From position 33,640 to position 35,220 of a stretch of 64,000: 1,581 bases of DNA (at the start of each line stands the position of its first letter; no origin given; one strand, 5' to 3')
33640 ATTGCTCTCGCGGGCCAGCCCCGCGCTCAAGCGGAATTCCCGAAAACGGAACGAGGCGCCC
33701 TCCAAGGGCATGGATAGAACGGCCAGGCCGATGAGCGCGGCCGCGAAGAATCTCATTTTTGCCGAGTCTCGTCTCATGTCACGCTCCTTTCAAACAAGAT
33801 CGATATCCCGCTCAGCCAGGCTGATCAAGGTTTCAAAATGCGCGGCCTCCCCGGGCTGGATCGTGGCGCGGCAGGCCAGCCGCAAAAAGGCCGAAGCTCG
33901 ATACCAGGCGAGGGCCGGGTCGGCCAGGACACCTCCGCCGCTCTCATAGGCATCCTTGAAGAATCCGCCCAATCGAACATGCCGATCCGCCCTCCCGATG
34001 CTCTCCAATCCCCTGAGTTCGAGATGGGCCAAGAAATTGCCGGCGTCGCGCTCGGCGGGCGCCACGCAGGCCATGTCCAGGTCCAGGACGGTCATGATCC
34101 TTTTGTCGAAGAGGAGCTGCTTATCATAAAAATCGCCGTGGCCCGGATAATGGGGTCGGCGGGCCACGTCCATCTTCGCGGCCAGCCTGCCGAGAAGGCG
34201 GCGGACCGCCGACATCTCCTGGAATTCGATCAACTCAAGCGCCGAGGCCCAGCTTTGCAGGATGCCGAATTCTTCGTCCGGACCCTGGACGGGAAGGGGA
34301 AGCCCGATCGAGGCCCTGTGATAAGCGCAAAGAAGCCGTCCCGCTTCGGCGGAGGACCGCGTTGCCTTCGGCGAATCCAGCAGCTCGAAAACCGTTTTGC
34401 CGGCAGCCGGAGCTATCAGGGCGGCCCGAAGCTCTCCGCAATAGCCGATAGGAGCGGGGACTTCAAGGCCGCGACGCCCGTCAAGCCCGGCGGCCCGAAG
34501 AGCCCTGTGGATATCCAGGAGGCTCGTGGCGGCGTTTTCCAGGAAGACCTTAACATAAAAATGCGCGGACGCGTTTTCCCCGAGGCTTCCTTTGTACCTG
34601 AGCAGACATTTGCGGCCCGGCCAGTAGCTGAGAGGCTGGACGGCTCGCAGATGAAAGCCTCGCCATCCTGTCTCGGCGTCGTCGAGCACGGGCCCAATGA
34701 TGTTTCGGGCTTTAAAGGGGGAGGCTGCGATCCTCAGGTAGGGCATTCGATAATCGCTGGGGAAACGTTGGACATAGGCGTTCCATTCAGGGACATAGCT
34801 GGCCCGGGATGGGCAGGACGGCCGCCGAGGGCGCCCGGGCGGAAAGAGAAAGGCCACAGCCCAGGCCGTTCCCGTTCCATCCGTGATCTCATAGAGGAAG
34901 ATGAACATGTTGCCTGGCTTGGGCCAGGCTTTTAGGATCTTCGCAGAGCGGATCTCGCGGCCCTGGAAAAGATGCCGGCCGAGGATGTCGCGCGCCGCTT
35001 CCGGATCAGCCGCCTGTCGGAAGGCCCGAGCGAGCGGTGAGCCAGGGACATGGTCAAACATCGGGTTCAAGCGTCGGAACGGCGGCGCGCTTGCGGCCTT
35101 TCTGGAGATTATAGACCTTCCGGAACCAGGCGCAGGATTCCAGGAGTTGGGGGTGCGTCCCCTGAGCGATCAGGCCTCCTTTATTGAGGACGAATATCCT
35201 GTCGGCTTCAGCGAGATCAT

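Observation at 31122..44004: Divergent, translationally coupled glycoconjugate assembly-and-export locus: 3 GTs, an MsbA-like ABC, a kinase, an OM barrel and a LolA-like carrier, facing a DevABC-type tripartite pump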

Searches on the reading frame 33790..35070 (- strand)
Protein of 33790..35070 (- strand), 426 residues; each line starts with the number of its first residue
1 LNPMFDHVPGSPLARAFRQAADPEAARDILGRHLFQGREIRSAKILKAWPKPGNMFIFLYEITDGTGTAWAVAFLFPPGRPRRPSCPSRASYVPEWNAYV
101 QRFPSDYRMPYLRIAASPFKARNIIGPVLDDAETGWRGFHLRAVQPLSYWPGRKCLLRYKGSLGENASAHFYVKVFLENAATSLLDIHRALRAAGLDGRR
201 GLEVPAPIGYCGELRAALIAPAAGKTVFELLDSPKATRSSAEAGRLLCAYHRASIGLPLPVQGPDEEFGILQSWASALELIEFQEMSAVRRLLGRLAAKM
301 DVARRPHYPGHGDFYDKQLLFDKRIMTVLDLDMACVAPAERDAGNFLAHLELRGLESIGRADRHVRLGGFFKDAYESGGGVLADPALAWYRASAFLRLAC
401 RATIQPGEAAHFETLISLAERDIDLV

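Call 3: search_protein_families(library=pfam, proteins=[window:33790-35070:-], max_evalue=0.01)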
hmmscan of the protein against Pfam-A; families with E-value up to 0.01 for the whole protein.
window:33790-35070:- (426 aa): 1 family
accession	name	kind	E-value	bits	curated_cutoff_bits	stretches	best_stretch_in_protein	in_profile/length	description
PF01636.29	APH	-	1.4e-10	41.8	23.2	1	170-351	22-214/239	Phosphotransferase enzyme family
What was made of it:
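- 33790..35061 (-): Cassette gene 5: APH/ELK-fold kinase with an N-terminal cap domain (423 aa), maltokinase-like. Pfam APH, E=1e-10 (call 3).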

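Call 5: search_protein_families(library=ncbifam, proteins=[window:33790-35070:-], max_evalue=0.01)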
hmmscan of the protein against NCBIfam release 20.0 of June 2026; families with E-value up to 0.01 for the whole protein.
window:33790-35070:- (426 aa): 1 family
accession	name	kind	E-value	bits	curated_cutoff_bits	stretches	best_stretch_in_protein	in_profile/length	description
NF038156.1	lant_syn_V_LxmK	equivalog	0.0017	17.5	315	1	284-350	170-234/347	class V lanthionine synthetase subunit LxmK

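Call 8: find_encoding_contigs(protein=window:33790-35070:-, flank=10000, max_places=6)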
Protein window:33790-35070:- (426 aa): no gene with exactly this product is on record in the collection.

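Call 21: search_solved_structures(query=window:33790-35070:-, max_evalue=1, show_alignments=1)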
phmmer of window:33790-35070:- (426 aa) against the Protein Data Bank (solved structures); distinct sequences matched with E-value up to 1: 3.
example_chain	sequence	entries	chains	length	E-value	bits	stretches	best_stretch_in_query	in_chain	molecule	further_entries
6nmg_A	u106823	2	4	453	0.87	11.7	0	257-328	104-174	Resistance to inhibitors of cholinesterase 8 homolog A (C. elegans)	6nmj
6vu5_A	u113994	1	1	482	0.97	11.5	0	257-328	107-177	Resistance to inhibitors of cholinesterase-8A (Ric-8A)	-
6tyl_A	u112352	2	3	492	0.99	11.5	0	257-327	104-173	Resistance to inhibitors of cholinesterase 8 homolog A (C. elegans)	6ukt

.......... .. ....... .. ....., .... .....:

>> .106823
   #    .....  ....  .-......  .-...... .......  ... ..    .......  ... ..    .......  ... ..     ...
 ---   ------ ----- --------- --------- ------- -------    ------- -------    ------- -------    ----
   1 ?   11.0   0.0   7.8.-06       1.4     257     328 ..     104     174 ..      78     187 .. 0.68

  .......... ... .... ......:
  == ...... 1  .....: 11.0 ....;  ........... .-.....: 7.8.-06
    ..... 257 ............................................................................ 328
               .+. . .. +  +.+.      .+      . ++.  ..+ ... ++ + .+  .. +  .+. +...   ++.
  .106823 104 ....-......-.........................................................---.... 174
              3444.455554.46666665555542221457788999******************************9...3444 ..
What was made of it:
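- On Maltokinase (Mak/Pep2): A PDB sequence search found no significant hit, best E about 0.9 (call 21).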

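Call 24: find_homologous_proteins(query=window:33790-35070:-)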
Query window:33790-35070:- (426 aa): 26 proteins with E <= 0.001 among 8000 candidates.
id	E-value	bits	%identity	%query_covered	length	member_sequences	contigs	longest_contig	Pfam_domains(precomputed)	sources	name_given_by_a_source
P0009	4.3e-286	967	100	99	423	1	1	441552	PF01636.30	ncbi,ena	-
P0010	2.6e-254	862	90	99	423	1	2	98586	PF01636.30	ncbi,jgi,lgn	jgi:aminoglycoside phosphotransferase (APT) family kinase protein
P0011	8.6e-246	834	87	99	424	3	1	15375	PF01636.30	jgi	jgi:hypothetical protein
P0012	5.1e-231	785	82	99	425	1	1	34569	PF01636.30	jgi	jgi:aminoglycoside phosphotransferase (APT) family kinase protein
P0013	1.3e-228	777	81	99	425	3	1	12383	PF01636.30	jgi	jgi:hypothetical protein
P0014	5.5e-156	538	58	98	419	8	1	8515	PF01636.30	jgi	-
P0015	1.8e-110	388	75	56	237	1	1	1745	PF01636.30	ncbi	ncbi:MAG: phosphotransferase, partial [Acidobacteriota bacterium]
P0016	2.4e-98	348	41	97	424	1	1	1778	PF01636.30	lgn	-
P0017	7.3e-81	290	53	63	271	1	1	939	-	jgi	jgi:hypothetical protein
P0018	1.4e-31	128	32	77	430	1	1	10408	PF01636.30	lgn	-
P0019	8.9e-27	112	32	72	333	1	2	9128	PF01636.30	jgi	jgi:hypothetical protein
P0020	9.3e-23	99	31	64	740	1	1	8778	PF01636.30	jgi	jgi:Ser/Thr protein kinase RdoA (MazF antagonist)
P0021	2.3e-22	98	29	68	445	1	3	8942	PF01636.30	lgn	-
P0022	2.9e-21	94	32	50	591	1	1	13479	PF01636.30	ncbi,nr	ncbi:MAG: hypothetical protein IT580_08355, partial [Verrucomicrobiales bacterium]|nr:hypothetical p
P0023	6.0e-20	90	29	85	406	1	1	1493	PF01636.30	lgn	-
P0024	7.5e-20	89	32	65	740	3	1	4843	PF00534.27,PF13579.13,PF13524.13,PF13439.13,PF13692.13,PF01636.30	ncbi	-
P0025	1.0e-19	89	30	84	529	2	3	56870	-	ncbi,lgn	-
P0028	4.2e-13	67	29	62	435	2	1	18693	PF01636.30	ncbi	-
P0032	1.7e-10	59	27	68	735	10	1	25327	PF01636.30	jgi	jgi:aminoglycoside phosphotransferase (APT) family kinase protein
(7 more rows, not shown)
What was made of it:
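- One relative is a GT4-kinase fusion protein, P0024 (call 24).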

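Call 25: find_encoding_contigs(protein=P0009, flank=10000, max_places=2)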
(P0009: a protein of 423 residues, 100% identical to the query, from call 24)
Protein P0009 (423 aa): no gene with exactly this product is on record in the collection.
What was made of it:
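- Tried and rejected: Neither the window's kinase nor P0009, which is 100% identical over 99% of the window's kinase, is in the gene-position index (calls 8, 25).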

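Call 26: find_encoding_contigs(protein=P0018, flank=10000, max_places=2)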
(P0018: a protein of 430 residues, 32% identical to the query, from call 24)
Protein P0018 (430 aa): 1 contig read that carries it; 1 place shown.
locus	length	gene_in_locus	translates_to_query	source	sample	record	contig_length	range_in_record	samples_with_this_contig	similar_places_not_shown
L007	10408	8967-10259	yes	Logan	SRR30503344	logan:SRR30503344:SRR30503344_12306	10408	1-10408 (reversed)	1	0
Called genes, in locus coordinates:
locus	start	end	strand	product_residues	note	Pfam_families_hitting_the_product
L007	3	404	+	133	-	?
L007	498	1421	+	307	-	-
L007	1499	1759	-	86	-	-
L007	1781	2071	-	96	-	-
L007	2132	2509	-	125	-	-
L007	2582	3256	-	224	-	-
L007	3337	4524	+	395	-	PF04101:Glyco_tran_28_C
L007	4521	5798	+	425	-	PF13439:Glyco_transf_4, PF13579:Glyco_trans_4_4 (weak), PF20706:GT4-conflict (weak), PF00534:Glycos_transf_1, PF13692:Glyco_trans_1_4, PF13524:Glyco_trans_1_2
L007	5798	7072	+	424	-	PF13439:Glyco_transf_4, PF13579:Glyco_trans_4_4, PF00534:Glycos_transf_1, PF13692:Glyco_trans_1_4, PF13524:Glyco_trans_1_2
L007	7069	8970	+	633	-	PF00664:ABC_membrane, PF00005:ABC_tran, PF13304:AAA_21 (faint)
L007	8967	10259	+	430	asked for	PF01636:APH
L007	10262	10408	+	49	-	?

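Call 28: find_encoding_contigs(protein=P0025, flank=10000, max_places=2)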
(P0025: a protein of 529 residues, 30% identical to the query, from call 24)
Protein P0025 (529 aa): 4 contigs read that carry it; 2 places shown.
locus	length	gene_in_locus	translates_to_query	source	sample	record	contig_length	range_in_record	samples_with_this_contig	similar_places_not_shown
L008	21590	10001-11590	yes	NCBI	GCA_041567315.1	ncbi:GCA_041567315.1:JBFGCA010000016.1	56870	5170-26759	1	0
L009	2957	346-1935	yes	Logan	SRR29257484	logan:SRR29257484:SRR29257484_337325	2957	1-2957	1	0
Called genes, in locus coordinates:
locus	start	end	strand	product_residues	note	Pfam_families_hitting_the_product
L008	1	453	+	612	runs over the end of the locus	PF00672:HAMP, PF00989:PAS (weak), PF08448:PAS_4 (weak), PF13426:PAS_9 (faint), PF07536:HWE_HK (weak), PF07568:HisKA_2, PF13581:HATPase_c_2, PF02518:HATPase_c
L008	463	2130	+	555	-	PF00072:Response_reg, PF08448:PAS_4 (weak), PF00158:Sigma54_activat, PF14532:Sigma54_activ_2, PF00004:AAA (faint), PF07728:AAA_5 (weak), PF25601:AAA_lid_14, PF02954:HTH_8, +1 more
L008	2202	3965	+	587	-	PF00939:Na_sulph_symp, PF03600:CitMHS, PF02080:TrkA_C, PF00939:Na_sulph_symp (weak)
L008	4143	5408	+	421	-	PF04101:Glyco_tran_28_C (weak)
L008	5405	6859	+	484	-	PF13439:Glyco_transf_4, PF00534:Glycos_transf_1, PF13692:Glyco_trans_1_4, PF13524:Glyco_trans_1_2 (weak)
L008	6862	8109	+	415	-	PF13439:Glyco_transf_4, PF13579:Glyco_trans_4_4, PF00534:Glycos_transf_1, PF13692:Glyco_trans_1_4, PF13524:Glyco_trans_1_2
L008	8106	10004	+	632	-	PF00664:ABC_membrane, PF00005:ABC_tran, PF13304:AAA_21 (faint)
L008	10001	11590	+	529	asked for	-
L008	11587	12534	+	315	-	PF10082:BBP2_2 (faint)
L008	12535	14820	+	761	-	PF00534:Glycos_transf_1, PF13692:Glyco_trans_1_4, PF13524:Glyco_trans_1_2, PF13489:Methyltransf_23, PF08241:Methyltransf_11, PF08242:Methyltransf_12, PF13649:Methyltransf_25, PF13847:Methyltransf_31, +1 more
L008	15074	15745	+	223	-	-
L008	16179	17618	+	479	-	PF22148:Fervidolysin_NPro-like (weak), PF00082:Peptidase_S8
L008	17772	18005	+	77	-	PF22180:RH3_dom, PF20605:Antitox_RHH (weak)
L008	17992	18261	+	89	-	PF05016:ParE_toxin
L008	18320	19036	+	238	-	PF13483:Lactamase_B_3, PF00753:Lactamase_B, PF12706:Lactamase_B_2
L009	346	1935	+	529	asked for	-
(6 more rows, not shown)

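Call 29: find_encoding_contigs(protein=P0032, flank=10000, max_places=2)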
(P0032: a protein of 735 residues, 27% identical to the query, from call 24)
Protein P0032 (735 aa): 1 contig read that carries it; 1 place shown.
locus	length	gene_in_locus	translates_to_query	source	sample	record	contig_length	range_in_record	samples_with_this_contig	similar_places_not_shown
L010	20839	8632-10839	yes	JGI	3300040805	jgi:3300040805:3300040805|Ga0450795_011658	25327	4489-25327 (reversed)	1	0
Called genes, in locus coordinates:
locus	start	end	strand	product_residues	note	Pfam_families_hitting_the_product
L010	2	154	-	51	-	?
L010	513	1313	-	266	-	PF00459:Inositol_P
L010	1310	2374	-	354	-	PF13439:Glyco_transf_4 (weak), PF20706:GT4-conflict (weak), PF00534:Glycos_transf_1, PF13692:Glyco_trans_1_4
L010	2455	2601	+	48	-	-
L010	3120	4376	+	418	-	PF04101:Glyco_tran_28_C (weak)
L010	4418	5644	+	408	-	PF13439:Glyco_transf_4, PF20706:GT4-conflict (weak), PF00534:Glycos_transf_1, PF13692:Glyco_trans_1_4, PF13524:Glyco_trans_1_2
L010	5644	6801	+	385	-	PF13439:Glyco_transf_4, PF13579:Glyco_trans_4_4, PF00534:Glycos_transf_1, PF13692:Glyco_trans_1_4, PF13524:Glyco_trans_1_2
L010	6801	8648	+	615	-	PF00664:ABC_membrane, PF00005:ABC_tran, PF13304:AAA_21 (faint)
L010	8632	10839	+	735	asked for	PF01636:APH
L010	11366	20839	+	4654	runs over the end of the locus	?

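Call 30: find_encoding_contigs(protein=P0028, flank=10000, max_places=2)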
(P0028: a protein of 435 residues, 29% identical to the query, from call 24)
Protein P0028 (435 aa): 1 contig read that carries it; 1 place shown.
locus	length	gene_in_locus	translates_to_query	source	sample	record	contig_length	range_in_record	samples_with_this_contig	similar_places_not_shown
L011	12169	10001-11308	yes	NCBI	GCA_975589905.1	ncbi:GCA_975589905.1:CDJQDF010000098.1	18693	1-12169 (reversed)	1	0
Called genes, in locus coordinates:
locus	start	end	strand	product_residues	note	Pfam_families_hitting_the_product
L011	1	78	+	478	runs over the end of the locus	PF00672:HAMP, PF00512:HisKA, PF02518:HATPase_c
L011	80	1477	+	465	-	PF00072:Response_reg, PF00158:Sigma54_activat, PF14532:Sigma54_activ_2, PF07728:AAA_5 (weak), PF25601:AAA_lid_14, PF02954:HTH_8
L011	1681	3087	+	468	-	PF07992:Pyr_redox_2 (weak), PF00070:Pyr_redox (weak), PF01210:NAD_Gly3P_dh_N (weak), PF03446:NAD_binding_2 (weak), PF03721:UDPG_MGDP_dh_N, PF03807:F420_oxidored (faint), PF00984:UDPG_MGDP_dh, PF03720:UDPG_MGDP_dh_C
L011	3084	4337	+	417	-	PF04101:Glyco_tran_28_C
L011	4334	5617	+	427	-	PF13439:Glyco_transf_4, PF13579:Glyco_trans_4_4, PF20706:GT4-conflict (faint), PF00534:Glycos_transf_1, PF13692:Glyco_trans_1_4, PF13524:Glyco_trans_1_2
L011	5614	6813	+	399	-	PF13439:Glyco_transf_4, PF13579:Glyco_trans_4_4, PF00534:Glycos_transf_1, PF13524:Glyco_trans_1_2, PF13692:Glyco_trans_1_4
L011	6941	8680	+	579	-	PF00664:ABC_membrane, PF00005:ABC_tran, PF02463:SMC_N (faint), PF13304:AAA_21 (faint)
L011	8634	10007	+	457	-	PF01636:APH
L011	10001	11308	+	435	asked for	PF01636:APH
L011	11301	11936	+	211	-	PF18914:DUF5666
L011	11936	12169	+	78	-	?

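Call 43: search_protein_families(library=pfam, proteins=[window:33790-35070:-], max_evalue=10)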
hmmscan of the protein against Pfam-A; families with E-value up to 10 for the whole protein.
window:33790-35070:- (426 aa): 1 family
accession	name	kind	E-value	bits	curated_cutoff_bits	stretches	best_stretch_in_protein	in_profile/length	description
PF01636.29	APH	-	1.4e-10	41.8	23.2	1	170-351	22-214/239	Phosphotransferase enzyme family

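Call 54: find_related_loci(query=A3, collection=metagenome_contigs, flank=10000)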
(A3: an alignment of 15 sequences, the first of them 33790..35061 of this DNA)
Query A3 (423 aa) in metagenome_contigs; peptide patterns used: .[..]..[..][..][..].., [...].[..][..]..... (x = any residue, [..] = any of these).
271 stretches matched a pattern; 124 encode a relative of the query (tblastn E <= 1e-3); the best 80 are kept; 80 distinct loci.
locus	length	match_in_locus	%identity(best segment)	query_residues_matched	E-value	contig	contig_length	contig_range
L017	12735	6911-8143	58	8-423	1e-158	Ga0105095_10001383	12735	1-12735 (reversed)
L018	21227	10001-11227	32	15-418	1e-39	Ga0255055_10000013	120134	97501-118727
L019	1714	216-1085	33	98-403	3e-35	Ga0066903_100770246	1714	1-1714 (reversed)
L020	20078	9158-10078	32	87-397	2e-33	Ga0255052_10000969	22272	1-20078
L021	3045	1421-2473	31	39-403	3e-32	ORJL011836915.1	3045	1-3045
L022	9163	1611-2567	32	93-413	4e-28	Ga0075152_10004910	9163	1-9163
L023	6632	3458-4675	28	6-416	9e-27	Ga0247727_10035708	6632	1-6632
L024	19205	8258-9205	30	80-404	2e-25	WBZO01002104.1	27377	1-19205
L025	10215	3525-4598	32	36-397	3e-24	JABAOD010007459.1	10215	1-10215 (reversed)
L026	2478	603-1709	31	37-421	3e-24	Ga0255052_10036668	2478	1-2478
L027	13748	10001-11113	28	27-396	1e-21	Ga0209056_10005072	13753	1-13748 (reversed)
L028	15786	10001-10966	27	100-421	4e-21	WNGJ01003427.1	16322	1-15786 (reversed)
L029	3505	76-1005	28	102-403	6e-21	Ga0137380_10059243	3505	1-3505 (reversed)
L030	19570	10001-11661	27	100-421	8e-21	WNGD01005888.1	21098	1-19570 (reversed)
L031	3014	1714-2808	28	43-418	1e-20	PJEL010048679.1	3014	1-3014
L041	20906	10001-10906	27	100-397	2e-16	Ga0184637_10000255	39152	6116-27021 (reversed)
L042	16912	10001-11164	22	41-403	3e-16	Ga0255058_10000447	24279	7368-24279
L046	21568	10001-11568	26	144-421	7e-15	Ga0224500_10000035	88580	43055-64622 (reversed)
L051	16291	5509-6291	31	132-396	3e-14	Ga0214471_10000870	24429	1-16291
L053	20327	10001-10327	35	299-403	2e-13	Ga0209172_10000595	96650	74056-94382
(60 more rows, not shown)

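Call 59: predict_structure(alignment_id=A3)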
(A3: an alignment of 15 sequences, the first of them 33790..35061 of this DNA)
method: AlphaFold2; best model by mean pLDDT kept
length: 423 residues; sequences in the alignment: 15
mean_pLDDT: 91.8   pTM: 0.90
mean pLDDT of the five models: 91.8, 91.3, 91.2, 91.0, 90.9
residues with pLDDT >= 90: 345; 70-90: 58; 50-70: 14; < 50: 6
segments of 3 or more residues with pLDDT < 50: 1-4
pLDDT, mean of each block of 10 residues (from residue 1): 60 93 92 80 89 93 92 70 82 92 92 96 89 89 94 96 86 93 96 95 96 96 94 96 96 91 96 93 97 98 95 96 95 97 96 81 95 97 98 96 90 97 96
secondary structure, 60 per line:
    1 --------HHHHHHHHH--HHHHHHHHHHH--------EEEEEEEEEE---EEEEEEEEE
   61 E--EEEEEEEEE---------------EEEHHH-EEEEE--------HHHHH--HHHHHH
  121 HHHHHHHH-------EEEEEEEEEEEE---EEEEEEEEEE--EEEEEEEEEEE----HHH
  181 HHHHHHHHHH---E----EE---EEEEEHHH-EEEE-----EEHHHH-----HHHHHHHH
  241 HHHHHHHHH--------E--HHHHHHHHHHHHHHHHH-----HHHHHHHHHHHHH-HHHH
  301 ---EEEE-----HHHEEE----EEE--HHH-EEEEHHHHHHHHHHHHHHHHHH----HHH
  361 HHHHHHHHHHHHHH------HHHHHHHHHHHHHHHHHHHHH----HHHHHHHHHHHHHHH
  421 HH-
elements in order: H9-17 H20-30 E39-48 E52-61 E64-72 E88-90 E95-99 H108-112 H115-128 E136-147 E151-160 E163-173 H178-190 E204-208 E213-216 H224-227 H233-249 H261-277 H283-295 H297-300 E304-307 E316-318 E323-325 E332-335 H336-353 H358-374 H381-401 H406-422
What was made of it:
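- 33790..35061 (-): The model has pLDDT 92 (call 59).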
